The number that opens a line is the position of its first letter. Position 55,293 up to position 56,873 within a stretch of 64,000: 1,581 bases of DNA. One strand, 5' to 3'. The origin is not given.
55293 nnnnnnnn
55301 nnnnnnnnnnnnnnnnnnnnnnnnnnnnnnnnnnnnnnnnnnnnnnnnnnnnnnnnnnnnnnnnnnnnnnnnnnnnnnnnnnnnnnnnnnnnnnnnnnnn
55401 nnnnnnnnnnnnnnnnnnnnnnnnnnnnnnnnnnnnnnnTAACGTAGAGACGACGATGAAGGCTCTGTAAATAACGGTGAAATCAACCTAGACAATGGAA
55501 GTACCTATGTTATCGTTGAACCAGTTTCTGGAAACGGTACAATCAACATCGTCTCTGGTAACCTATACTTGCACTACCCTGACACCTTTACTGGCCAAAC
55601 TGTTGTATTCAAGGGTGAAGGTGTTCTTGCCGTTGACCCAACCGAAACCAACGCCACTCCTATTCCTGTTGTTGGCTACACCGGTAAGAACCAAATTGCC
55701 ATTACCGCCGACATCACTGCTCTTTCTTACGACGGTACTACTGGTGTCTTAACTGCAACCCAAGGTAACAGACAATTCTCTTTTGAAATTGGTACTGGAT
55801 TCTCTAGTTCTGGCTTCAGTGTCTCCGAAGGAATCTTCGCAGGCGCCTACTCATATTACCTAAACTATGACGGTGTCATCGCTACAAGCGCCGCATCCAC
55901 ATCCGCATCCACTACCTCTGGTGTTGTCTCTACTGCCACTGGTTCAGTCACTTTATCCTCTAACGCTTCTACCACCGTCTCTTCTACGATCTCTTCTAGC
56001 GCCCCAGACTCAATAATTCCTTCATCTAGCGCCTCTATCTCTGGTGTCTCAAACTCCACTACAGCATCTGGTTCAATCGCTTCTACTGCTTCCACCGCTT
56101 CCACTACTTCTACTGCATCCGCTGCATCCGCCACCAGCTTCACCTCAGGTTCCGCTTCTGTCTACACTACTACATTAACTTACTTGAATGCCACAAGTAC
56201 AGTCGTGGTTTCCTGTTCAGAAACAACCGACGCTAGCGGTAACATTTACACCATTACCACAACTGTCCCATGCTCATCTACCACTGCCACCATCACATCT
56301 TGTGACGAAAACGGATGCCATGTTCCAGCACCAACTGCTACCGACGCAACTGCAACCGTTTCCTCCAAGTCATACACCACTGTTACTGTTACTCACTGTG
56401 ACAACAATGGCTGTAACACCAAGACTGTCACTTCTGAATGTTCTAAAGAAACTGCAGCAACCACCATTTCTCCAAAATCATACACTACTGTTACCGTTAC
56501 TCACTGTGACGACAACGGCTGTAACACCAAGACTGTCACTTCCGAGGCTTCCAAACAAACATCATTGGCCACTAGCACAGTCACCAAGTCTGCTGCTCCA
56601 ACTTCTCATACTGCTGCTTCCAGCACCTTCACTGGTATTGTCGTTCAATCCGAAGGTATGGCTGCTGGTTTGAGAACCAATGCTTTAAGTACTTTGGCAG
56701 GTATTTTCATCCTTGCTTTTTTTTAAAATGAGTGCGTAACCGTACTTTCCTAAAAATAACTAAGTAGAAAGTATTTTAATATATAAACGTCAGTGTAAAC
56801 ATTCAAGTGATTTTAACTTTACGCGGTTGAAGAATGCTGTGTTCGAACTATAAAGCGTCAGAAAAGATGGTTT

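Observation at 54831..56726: YAR066W is the 5' third of a ~631-codon GPI cell-wall protein gene interrupted by one in-frame TAA; YAR068W lies in its alternate frame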

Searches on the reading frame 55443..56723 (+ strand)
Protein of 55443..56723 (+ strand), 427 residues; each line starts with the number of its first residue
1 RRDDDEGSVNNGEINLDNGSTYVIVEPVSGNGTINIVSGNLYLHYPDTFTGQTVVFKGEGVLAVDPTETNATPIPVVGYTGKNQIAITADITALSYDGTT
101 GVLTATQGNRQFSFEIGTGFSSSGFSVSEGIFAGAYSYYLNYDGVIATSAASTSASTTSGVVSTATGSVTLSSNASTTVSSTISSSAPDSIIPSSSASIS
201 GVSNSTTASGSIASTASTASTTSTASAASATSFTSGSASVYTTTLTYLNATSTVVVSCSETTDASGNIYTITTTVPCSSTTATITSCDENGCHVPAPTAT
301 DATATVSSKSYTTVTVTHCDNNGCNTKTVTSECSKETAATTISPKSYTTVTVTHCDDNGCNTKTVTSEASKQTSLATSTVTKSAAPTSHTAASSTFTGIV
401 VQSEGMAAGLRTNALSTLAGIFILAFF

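Call 4: search_protein_families(library=pfam, proteins=[window:55443-56723:+], max_evalue=0.01)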
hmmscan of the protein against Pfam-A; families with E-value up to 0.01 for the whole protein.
window:55443-56723:+ (427 aa): 1 family
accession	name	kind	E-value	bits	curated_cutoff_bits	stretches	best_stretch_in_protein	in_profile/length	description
PF11765.13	Hyphal_reg_CWP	-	4.2e-13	49.3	28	1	9-144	162-307/328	Hyphally regulated cell wall protein N-terminal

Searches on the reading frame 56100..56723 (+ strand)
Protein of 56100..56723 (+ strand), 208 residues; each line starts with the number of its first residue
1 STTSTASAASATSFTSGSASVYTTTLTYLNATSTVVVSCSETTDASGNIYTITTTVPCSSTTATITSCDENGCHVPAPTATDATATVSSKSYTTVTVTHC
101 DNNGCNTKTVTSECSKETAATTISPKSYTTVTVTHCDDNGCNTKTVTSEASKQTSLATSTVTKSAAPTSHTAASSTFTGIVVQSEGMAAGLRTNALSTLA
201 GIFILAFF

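Call 71: search_protein_families(library=pfam, proteins=[window:56100-56723:+], max_evalue=1)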
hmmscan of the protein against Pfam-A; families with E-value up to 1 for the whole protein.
window:56100-56723:+ (208 aa): 6 families
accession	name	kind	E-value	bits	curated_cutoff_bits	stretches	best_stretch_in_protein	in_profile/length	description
PF20646.2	Hpf1_C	-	3.1e-08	33.6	25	1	22-56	1-35/35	Hpf1 C-terminal YTTT repeat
PF13928.11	Flocculin_t3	-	0.011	16.6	21.9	1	60-94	1-40/45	Flocculin type 3 repeat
PF06776.18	IalB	-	0.16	12.5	22.1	0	62-106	71-115/131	Invasion associated locus B (IalB) protein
PF04283.17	CheF-arch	-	0.17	12.1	25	0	118-161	168-212/218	Chemotaxis signal transduction system protein F from archaea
PF12368.13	Rhodanese_C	-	0.36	11.6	26.9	0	95-123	33-61/66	Rhodanase C-terminal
PF01721.23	Bacteriocin_II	-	0.57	10.7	24.5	1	67-81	7-21/34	Class II bacteriocin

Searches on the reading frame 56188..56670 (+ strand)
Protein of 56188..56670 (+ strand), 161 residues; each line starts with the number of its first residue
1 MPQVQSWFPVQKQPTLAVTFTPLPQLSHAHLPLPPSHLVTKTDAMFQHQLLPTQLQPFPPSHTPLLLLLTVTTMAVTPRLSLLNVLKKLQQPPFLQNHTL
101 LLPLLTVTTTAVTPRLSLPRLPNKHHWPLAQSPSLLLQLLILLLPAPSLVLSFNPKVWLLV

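Call 4: search_protein_families(library=pfam, proteins=[window:56188-56670:+], max_evalue=0.01)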
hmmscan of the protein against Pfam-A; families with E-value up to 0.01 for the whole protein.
window:56188-56670:+ (161 aa): 0 families
